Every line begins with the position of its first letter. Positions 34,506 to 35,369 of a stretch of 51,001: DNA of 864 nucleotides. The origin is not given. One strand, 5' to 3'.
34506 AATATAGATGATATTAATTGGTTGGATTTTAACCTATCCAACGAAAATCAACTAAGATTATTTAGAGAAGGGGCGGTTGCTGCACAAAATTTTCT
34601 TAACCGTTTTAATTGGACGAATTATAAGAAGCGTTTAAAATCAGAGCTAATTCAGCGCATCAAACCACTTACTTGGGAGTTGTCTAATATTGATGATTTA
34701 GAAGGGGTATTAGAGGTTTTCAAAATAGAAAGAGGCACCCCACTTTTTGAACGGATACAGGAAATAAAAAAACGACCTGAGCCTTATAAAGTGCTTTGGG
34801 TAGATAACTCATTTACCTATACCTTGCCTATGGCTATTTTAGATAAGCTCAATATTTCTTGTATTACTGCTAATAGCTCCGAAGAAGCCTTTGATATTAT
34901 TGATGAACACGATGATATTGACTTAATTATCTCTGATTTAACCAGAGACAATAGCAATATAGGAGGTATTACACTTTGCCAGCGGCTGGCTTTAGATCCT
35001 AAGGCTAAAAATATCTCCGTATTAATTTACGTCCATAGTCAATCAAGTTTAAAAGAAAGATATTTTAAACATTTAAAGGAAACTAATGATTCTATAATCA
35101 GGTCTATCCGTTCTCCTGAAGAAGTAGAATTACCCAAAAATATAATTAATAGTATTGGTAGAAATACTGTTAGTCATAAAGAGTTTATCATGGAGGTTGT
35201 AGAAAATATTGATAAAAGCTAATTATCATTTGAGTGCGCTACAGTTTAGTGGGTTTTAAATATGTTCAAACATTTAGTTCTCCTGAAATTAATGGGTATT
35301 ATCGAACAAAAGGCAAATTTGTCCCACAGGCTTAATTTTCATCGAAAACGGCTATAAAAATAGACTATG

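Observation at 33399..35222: Patatin phospholipase fused to a receiver-like domain, with no kinase on the replicon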

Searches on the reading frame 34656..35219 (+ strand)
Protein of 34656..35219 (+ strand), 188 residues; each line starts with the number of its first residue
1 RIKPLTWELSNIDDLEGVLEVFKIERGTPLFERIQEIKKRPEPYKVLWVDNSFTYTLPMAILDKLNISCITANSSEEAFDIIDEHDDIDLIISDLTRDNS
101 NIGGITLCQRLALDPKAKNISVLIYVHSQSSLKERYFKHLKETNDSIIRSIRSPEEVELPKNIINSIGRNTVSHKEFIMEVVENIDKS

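Call 7: search_solved_structures(query=window:34656-35219:+, max_evalue=10, show_alignments=3)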
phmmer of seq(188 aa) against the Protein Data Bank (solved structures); distinct sequences matched with E-value up to 10: 9.
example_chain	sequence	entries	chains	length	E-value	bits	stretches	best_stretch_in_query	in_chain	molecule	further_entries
3nhm_A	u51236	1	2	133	0.034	17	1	45-124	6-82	Response regulator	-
3t6k_A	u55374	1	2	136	0.061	16.2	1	43-169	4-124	Response regulator receiver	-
2ayz_A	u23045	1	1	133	0.14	15.1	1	58-112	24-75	Sensor kinase protein rcsC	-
7pv7_D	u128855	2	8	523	0.25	14.2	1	37-112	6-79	Response regulator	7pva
7pvk_A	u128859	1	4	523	0.25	14.2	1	37-112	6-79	Response regulator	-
9sob_J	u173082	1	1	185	0.52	13.2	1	71-159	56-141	Nuclear pore complex protein NUP62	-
4uhj_A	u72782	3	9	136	0.64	12.9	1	45-101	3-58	TRANSCRIPTIONAL REGULATORY PROTEIN CPXR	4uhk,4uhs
2l69_A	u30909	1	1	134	0.79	12.6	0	122-158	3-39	Rossmann 2x3 fold protein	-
3t9y_A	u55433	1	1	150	0.87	12.5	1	74-146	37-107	Acetyltransferase, GNAT family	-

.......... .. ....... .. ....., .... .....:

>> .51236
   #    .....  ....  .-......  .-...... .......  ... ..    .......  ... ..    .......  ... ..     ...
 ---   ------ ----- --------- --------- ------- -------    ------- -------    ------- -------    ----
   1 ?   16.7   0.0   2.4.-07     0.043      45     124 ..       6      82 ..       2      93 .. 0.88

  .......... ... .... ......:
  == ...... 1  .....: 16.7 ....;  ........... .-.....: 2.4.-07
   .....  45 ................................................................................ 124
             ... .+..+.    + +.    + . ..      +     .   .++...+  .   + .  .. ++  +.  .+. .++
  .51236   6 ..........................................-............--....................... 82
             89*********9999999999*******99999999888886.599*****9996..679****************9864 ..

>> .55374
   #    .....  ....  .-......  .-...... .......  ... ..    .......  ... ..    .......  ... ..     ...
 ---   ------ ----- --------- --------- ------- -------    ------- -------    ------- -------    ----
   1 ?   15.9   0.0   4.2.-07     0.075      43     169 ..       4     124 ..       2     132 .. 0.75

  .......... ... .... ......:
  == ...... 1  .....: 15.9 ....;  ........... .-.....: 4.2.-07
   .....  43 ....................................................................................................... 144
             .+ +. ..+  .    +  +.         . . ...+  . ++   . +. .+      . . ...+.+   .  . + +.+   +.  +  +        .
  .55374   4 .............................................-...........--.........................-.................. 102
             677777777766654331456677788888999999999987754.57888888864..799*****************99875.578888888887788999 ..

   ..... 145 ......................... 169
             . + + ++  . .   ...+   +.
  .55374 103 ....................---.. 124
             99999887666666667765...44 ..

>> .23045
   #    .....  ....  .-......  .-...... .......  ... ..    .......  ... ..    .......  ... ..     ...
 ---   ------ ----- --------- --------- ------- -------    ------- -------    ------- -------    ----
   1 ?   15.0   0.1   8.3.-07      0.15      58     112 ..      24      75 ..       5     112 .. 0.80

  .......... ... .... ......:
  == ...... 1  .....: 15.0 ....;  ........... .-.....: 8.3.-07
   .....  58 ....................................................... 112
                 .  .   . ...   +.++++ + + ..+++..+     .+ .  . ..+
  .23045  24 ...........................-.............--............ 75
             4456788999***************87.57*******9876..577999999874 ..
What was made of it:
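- Tried and rejected: Arg in 'SIIRSI' as the CheY K109 equivalent (single-sequence HMMER alignment, call 7).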

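Call 18: search_solved_structures(query=A2, max_evalue=1, show_alignments=3)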
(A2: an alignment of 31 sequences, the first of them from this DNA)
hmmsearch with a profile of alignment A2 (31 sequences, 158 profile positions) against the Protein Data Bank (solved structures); distinct sequences matched with E-value up to 1: 130 (the best 60 are shown).
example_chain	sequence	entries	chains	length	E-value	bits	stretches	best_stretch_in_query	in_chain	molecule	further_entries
3to5_A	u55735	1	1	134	1.6e-07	34.3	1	25-119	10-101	CheY homolog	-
4hns_A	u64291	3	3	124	2.5e-07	33.7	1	26-119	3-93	Chemotaxis protein CheY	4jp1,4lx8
4hnq_A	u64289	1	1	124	3.4e-07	33.3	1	26-118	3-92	Chemotaxis protein CheY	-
4hnr_A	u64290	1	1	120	4.8e-07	32.7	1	28-123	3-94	Chemotaxis protein CheY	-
4h60_A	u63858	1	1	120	5e-07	32.7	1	28-123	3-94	Chemotaxis protein CheY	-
3gt7_A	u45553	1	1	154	1.7e-06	30.9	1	29-112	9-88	Sensor protein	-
1p6q_A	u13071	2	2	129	1.8e-06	30.9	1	25-148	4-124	CheY2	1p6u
2ayz_A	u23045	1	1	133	1.8e-06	30.9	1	26-109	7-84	Sensor kinase protein rcsC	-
4ja2_A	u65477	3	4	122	1.9e-06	30.8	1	28-152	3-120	Response regulator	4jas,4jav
3gwg_A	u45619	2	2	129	2.3e-06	30.5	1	28-119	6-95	Chemotaxis protein cheY homolog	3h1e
3luf_A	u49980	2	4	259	3.6e-06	29.9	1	24-143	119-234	Two-component system response regulator/GGDEF domain protein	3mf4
3h1g_A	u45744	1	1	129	3.8e-06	29.8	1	28-116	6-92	Chemotaxis protein cheY homolog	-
2ayx_A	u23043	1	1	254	5.3e-06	29.4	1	25-109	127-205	Sensor kinase protein rcsC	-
6tg7_A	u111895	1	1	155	1e-05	28.4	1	11-119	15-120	Chemotaxis protein CheY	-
2fka_A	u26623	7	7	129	1.2e-05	28.2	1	26-119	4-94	Chemotaxis protein cheY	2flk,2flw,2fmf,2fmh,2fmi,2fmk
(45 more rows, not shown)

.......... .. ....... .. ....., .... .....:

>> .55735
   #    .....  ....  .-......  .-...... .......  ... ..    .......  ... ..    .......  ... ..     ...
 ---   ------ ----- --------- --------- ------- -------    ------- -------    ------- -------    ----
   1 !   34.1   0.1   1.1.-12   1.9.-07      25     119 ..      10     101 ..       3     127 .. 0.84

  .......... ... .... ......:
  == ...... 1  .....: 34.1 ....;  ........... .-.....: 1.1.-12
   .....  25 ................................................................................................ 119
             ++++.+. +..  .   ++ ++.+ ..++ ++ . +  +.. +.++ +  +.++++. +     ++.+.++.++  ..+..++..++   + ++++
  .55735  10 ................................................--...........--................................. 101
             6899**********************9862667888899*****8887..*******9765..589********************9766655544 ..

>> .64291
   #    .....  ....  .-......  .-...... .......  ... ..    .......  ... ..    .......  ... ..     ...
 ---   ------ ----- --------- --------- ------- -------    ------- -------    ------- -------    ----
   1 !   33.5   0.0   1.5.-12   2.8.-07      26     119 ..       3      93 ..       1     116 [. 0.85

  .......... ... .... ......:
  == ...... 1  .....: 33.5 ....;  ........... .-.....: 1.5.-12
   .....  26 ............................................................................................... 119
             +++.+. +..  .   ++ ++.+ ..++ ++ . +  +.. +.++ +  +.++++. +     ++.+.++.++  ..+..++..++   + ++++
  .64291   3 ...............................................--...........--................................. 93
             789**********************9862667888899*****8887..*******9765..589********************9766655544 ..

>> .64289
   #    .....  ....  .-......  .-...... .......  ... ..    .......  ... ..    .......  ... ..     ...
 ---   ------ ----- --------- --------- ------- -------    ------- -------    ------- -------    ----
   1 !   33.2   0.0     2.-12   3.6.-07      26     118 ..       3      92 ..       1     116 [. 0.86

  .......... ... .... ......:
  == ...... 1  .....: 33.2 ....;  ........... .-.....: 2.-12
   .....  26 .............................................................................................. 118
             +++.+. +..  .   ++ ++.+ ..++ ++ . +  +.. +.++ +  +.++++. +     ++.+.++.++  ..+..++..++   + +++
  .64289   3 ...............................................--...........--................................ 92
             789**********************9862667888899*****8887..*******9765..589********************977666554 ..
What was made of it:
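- Checked: The profile against PDB gives E=1.6e-7 and every one of the 60 listed hits is a CheY/receiver-containing protein (call 18).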

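Call 19: search_protein_families(library=pfam, alignment_id=A2, max_evalue=0.01)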
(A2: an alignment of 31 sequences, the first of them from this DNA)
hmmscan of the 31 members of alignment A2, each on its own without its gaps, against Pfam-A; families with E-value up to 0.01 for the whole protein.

A. member 1, seq(172 aa): 2 families
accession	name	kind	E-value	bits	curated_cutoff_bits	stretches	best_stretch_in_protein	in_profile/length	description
PF00072.30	Response_reg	-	9.4e-05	23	30.2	1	41-120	13-88/111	Response regulator receiver domain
PF23198.2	PDE8A_N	-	0.0012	19.2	29.6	1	47-117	31-98/147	PDE8A-like, N-terminal domain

B. families by the number of members that match (of 31 scanned): 6 families
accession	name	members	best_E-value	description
PF00072.30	Response_reg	18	9.1e-09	Response regulator receiver domain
PF20274.4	cREC_REC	2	0.0015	Cyclic-phosphate processing Receiver domain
PF23198.2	PDE8A_N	1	0.0012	PDE8A-like, N-terminal domain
PF12086.13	DUF3563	1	0.0046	Protein of unknown function (DUF3563)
PF00497.25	SBP_bac_3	1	0.0084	Bacterial extracellular solute-binding proteins, family 3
PF23732.1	PH_22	1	0.0092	PH domain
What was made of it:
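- On Response-regulator receiver domain (PF00072 / CheY-like): The query's C-terminus scores 23.0 bits against a cut-off of 30.2 (call 19).
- Closest known: Response regulators with enzymatic output domains. Different: The query scores below the Pfam gathering threshold (call 19).
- Closest known: cRec. Different: PF20274 matched only 2 of 31 family C-termini, at E=0.0015, whereas PF00072 matched 18 (call 19).
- Checked: The receiver-like call is weak for the single sequence: Pfam Response_reg scores 23 bits, below the 30.2 cut-off (call 19), and PDB phmmer gives E=0.03 (call 7). Response_reg is detected in 18/31 family C-termini (call 19).
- Pfam Response_reg is detected in 18/31 family members (call 19).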

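Call 23: predict_structure(alignment_id=A2)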
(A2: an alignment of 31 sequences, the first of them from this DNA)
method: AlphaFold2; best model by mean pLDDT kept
length: 172 residues; sequences in the alignment: 31
mean_pLDDT: 94.1   pTM: 0.89
mean pLDDT of the five models: 94.1, 94.0, 93.8, 93.6, 93.3
residues with pLDDT >= 90: 156; 70-90: 14; 50-70: 2; < 50: 0
segments of 3 or more residues with pLDDT < 50: none
pLDDT, mean of each block of 10 residues (from residue 1): 86 94 95 87 94 96 97 96 93 98 97 97 96 95 97 95 93 60
secondary structure, 60 per line:
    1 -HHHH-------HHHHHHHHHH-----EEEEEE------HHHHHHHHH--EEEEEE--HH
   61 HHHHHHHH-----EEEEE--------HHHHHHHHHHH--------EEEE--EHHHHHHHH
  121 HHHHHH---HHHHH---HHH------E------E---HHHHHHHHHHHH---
elements in order: H2-5 H13-22 E28-33 H40-48 E51-56 H59-68 E74-78 H87-97 E106-109 H113-126 H130-134 H158-169
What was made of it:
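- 34785..35216 (+): C-terminal atypical receiver (REC) domain, residues 463-606. AF2 pLDDT 94.1 with (beta-alpha)5 layout (call 23).
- On Response-regulator receiver domain (PF00072 / CheY-like): AF2 pLDDT 94.1 with strands and helices in receiver order (call 23).
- Checked: The AF2 model has pLDDT 94.1 and pTM 0.89 with a (beta-alpha)5 layout (call 23).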

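Call 30: fold_search(model_id=the predicted structure, library=pdb)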
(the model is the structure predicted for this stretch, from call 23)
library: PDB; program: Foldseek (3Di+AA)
matches with E <= 10: 1715; with E <= 0.001: 15
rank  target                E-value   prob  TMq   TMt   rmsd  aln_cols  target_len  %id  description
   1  8xat_B                1.4e-04  1.00  0.45  0.41  12.5       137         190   18  Crystal structure of AtARR1(RD-DBD) (released 2024-01-24)
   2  3nhm_A                1.5e-04  1.00  0.40  0.58   2.5        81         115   30  Crystal structure of a response regulator from Myxococcus xanthus (released 2010-07-21)
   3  8xat_A                1.5e-04  1.00  0.44  0.41  15.6       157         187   15  Crystal structure of AtARR1(RD-DBD) (released 2024-01-24)
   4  4hnr                  2.0e-04  1.00  0.43  0.60   7.9       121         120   18  High resolution structure of Chemotaxis response regulator CheY4 of Vibrio cholerae (released 2013-10-02)
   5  4ja2                  3.5e-04  1.00  0.46  0.63  10.6       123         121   19  Structural basis of a rationally rewired protein-protein interface (RR468mutant V13P, L14I, I17M and N21V) (released 2013-09-04)
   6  3dgf                  3.7e-04  1.00  0.51  0.71   5.7       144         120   22  Structure of a histidine kinase-response regulator complex reveals insights into Two-component signaling and a novel cis (released 2009-07-07)
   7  8tef_A                5.0e-04  1.00  0.51  0.18   7.8       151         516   16  PorX primitive monoclinic crystal form (released 2024-04-17)
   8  3grc_B                7.2e-04  1.00  0.55  0.75   4.8       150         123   13  Crystal structure of a sensor protein from Polaromonas sp. JS666 (released 2009-04-14)
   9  6rh8_C                7.6e-04  1.00  0.52  0.72   5.9       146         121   19  Revisiting pH-gated conformational switch. Complex HK853 mutant H260A -RR468 mutant D53A pH 5.3 (released 2020-02-19)
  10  3kcn_B                7.6e-04  1.00  0.47  0.57   6.3       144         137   14  The crystal structure of adenylate cyclase from Rhodopirellula baltica (released 2009-11-17)
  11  4jav_D                8.1e-04  1.00  0.44  0.61   7.8       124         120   21  Structural basis of a rationally rewired protein-protein interface (HK853wt and RR468mutant V13P, L14I, I17M and N21V) (released 2013-09-04)
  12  4hns                  9.1e-04  1.00  0.43  0.58   2.7        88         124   22  Crystal structure of activated CheY3 of Vibrio cholerae (released 2013-10-02)
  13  3c3m                  9.7e-04  1.00  0.45  0.61  13.1       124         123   21  Crystal structure of the N-terminal domain of response regulator receiver protein from Methanoculleus marisnigri JR1 (released 2008-02-05)
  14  9dvt_S                9.7e-04  1.00  0.45  0.34  11.0       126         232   20  Cryo-EM structure of RpaA bound to PkaiBC DNA and the CTD of the alpha subunit of RNAP from the cyanobacterium Synecho (released 2025-10-15)
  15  3kcn_A                9.7e-04  1.00  0.48  0.59   6.7       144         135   15  The crystal structure of adenylate cyclase from Rhodopirellula baltica (released 2009-11-17)
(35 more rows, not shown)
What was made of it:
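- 34785..35216 (+): Foldseek top hits are all receivers (call 30).
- On Response-regulator receiver domain (PF00072 / CheY-like): Foldseek hits at E <= 0.001 are all receivers (call 30).
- Checked: All Foldseek hits with E <= 0.001 are receiver domains (call 30).
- REC fold: calls 18, 19, 23, 30.
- Tried and rejected: Rejected by the profile-PDB search, Pfam and Foldseek (calls 18, 19, 30).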

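Call 46: find_homologous_proteins(query=A2, max_evalue=0.001)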
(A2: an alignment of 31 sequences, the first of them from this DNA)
Query A2 (31 sequences) (172 aa, profile of the alignment): 71 proteins with E <= 0.001 among 2060 candidates.
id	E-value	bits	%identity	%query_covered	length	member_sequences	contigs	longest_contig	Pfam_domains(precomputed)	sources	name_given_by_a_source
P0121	1.5e-26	111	35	52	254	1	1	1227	PF19964.6,PF00072.31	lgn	-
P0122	2.4e-24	104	25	50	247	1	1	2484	PF19964.6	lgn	-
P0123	6.1e-24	102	27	53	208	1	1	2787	PF00072.31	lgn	-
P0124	8.2e-24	102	33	51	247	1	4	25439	PF19964.6,PF00072.31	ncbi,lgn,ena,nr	ncbi:MAG: response regulator [Saprospiraceae bacterium]|nr:response regulator [Saprospiraceae bacter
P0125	1.1e-23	102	28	48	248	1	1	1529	PF19964.6,PF00072.31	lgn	-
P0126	3.5e-23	100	29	59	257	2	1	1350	PF19964.6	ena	-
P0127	5.7e-23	99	31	47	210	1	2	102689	PF00072.31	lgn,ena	-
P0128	9.5e-23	99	34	39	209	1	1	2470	PF00072.31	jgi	jgi:hypothetical protein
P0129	3.0e-22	97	43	43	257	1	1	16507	PF19964.6,PF00072.31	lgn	-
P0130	3.0e-22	97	26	57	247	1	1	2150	PF19964.6,PF00072.31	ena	-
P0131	2.0e-21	94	30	48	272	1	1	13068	PF19964.6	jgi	jgi:hypothetical protein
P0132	3.9e-21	93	29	52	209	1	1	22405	PF00072.31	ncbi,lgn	ncbi:MAG: response regulator [Bacteroidota bacterium]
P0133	4.4e-21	93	32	48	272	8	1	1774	PF19964.6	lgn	-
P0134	4.6e-21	93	32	51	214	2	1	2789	PF00072.31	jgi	-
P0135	4.6e-21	93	27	59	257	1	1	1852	PF19964.6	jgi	jgi:hypothetical protein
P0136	5.0e-21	93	29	45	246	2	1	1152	PF19964.6,PF00072.31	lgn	-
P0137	6.8e-21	92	36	44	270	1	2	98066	PF19964.6,PF00072.31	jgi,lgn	-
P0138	7.7e-21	92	25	48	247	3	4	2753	PF19964.6,PF00072.31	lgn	-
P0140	1.5e-20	91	32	38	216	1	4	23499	PF00072.31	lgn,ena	-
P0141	2.2e-20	91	28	44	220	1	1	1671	PF00072.31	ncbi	-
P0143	3.2e-20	90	29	58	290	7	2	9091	PF19964.6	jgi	jgi:hypothetical protein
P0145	4.5e-20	90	27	41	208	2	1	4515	PF00072.31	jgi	-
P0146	6.9e-20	89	27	46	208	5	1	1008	PF00072.31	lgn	-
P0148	9.1e-20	89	25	39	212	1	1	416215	PF00072.31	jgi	jgi:CheY-like chemotaxis protein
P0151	5.2e-19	86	22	52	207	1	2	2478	PF00072.31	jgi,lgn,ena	-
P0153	2.3e-18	84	23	42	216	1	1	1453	PF00072.31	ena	-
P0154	2.5e-18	84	30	42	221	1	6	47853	PF20701.5,PF00072.31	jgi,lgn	jgi:CheY-like chemotaxis protein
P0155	4.2e-18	83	27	60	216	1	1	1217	PF00072.31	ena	-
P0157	1.1e-17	82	25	39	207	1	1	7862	PF00072.31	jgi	jgi:CheY-like chemotaxis protein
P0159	1.7e-17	81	25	39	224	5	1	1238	PF00072.31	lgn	-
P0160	2.5e-17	81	21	58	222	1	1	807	PF00072.31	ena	-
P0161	3.9e-17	80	32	42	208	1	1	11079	PF00072.31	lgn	-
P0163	7.3e-17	79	21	48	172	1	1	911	PF00072.31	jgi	jgi:CheY-like chemotaxis protein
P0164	2.0e-16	78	29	40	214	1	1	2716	PF00072.31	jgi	jgi:CheY-like chemotaxis protein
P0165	2.5e-16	78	35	44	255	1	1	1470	PF00072.31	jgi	jgi:CheY-like chemotaxis protein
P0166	8.6e-16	76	28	34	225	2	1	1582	PF00072.31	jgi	jgi:CheY-like chemotaxis protein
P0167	1.4e-15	75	36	24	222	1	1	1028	PF00072.31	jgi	jgi:CheY-like chemotaxis protein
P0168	1.4e-14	72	28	31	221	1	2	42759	PF00072.31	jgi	jgi:CheY-like chemotaxis protein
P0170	4.1e-14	70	27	60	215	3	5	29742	PF00072.31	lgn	-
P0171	5.2e-13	67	27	33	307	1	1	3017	PF13271.12,PF00072.31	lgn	-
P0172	1.0e-12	66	27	30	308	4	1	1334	PF13271.12,PF00072.31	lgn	-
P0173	2.3e-12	65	-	-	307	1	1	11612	PF13271.12,PF00072.31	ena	-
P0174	4.0e-12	64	-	-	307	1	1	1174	PF13271.12,PF00072.31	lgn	-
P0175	4.6e-12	64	26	46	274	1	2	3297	PF13271.12,PF00072.31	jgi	jgi:CheY-like chemotaxis protein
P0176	9.6e-12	63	31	30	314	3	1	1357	PF13271.12,PF00072.31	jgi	jgi:CheY-like chemotaxis protein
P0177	2.7e-11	61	-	-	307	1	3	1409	PF13271.12,PF00072.31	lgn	-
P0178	3.8e-11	61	29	33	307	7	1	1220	PF13271.12,PF00072.31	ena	-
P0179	6.6e-11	60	27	30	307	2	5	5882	PF13271.12,PF00072.31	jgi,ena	jgi:CheY-like chemotaxis protein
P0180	1.4e-10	59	28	23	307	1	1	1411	PF13271.12,PF00072.31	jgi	jgi:CheY-like chemotaxis protein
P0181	1.6e-10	59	24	30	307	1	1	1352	PF13271.12,PF00072.31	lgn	-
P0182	2.6e-10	58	30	25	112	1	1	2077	PF00072.31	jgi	jgi:CheY-like chemotaxis protein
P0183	4.6e-10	57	-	-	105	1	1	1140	PF00072.31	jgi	jgi:CheY-like chemotaxis protein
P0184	5.4e-10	57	27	30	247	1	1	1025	PF00072.31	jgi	jgi:CheY-like chemotaxis protein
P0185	9.3e-10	56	-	-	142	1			PF00072.31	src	-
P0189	2.7e-7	48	30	27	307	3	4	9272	PF13271.12,PF00072.31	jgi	jgi:CheY-like chemotaxis protein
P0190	3.7e-7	48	-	-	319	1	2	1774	PF13271.12,PF00072.31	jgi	jgi:CheY-like chemotaxis protein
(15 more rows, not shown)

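Call 53: find_encoding_contigs(protein=P0137, flank=9000, max_places=2)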
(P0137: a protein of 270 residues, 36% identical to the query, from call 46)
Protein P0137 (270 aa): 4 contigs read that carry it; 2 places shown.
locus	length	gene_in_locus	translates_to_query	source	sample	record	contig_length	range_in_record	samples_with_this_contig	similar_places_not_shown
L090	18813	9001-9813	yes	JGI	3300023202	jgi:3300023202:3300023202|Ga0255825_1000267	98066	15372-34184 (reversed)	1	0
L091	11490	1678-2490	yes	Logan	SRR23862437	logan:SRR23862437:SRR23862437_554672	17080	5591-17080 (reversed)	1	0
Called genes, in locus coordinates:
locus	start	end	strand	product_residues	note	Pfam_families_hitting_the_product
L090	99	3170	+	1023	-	PF07635:PSCyt1, PF07583:PSCyt2, PF07587:PSD1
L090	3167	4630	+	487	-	PF07394:DUF1501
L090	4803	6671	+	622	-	PF00884:Sulfatase, PF01663:Phosphodiest (faint), PF02995:DUF229 (faint), PF16347:SGSH_C, PF13646:HEAT_2 (weak), PF02985:HEAT (faint), PF13646:HEAT_2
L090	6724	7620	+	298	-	PF01261:AP_endonuc_2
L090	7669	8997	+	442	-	PF00884:Sulfatase, PF01663:Phosphodiest (weak), PF16347:SGSH_C (weak)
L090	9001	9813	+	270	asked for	PF19964:EAD11, PF00072:Response_reg (weak)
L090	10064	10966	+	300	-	PF08450:SGL, PF01731:Arylesterase (weak)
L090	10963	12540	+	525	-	PF00884:Sulfatase, PF16347:SGSH_C (faint)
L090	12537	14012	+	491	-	PF01408:GFO_IDH_MocA, PF19051:GFO_IDH_MocA_C2, PF22725:GFO_IDH_MocA_C3 (faint)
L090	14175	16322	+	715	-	PF25077:DUF7800, PF09423:PhoD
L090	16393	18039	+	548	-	PF00884:Sulfatase, PF16347:SGSH_C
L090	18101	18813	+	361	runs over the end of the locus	PF13350:Y_phosphatase3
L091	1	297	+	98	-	?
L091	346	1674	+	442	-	PF00884:Sulfatase, PF01663:Phosphodiest (weak), PF16347:SGSH_C (weak)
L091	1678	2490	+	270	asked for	PF19964:EAD11, PF00072:Response_reg (weak)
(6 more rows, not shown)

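Call 54: find_encoding_contigs(protein=P0124, flank=9000, max_places=2)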
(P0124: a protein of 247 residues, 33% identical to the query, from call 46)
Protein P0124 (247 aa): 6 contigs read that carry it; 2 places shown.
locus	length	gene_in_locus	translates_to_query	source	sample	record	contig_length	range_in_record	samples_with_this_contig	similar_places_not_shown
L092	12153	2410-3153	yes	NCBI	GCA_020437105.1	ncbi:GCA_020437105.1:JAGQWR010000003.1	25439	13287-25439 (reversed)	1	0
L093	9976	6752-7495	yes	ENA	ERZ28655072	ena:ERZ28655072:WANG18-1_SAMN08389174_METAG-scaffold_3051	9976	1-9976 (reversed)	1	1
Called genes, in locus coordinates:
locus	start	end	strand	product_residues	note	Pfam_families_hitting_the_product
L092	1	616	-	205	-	PF07396:Porin_O_P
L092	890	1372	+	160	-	-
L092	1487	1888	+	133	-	PF21619:DUF6855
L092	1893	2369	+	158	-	-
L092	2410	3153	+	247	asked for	PF19964:EAD11, PF00072:Response_reg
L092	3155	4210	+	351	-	PF00775:Dioxygenase_C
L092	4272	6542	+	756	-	PF01636:APH, PF00202:Aminotran_3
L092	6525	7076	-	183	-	PF13302:Acetyltransf_3, PF00583:Acetyltransf_1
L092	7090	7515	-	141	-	-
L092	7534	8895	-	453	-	PF00224:PK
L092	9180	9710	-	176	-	PF13302:Acetyltransf_3, PF00583:Acetyltransf_1 (weak)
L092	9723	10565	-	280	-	PF18962:Por_Secre_tail (weak)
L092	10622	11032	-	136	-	PF19654:DUF6157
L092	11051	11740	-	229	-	PF01988:VIT1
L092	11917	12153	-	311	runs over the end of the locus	PF13444:Acetyltransf_5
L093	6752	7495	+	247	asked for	PF19964:EAD11, PF00072:Response_reg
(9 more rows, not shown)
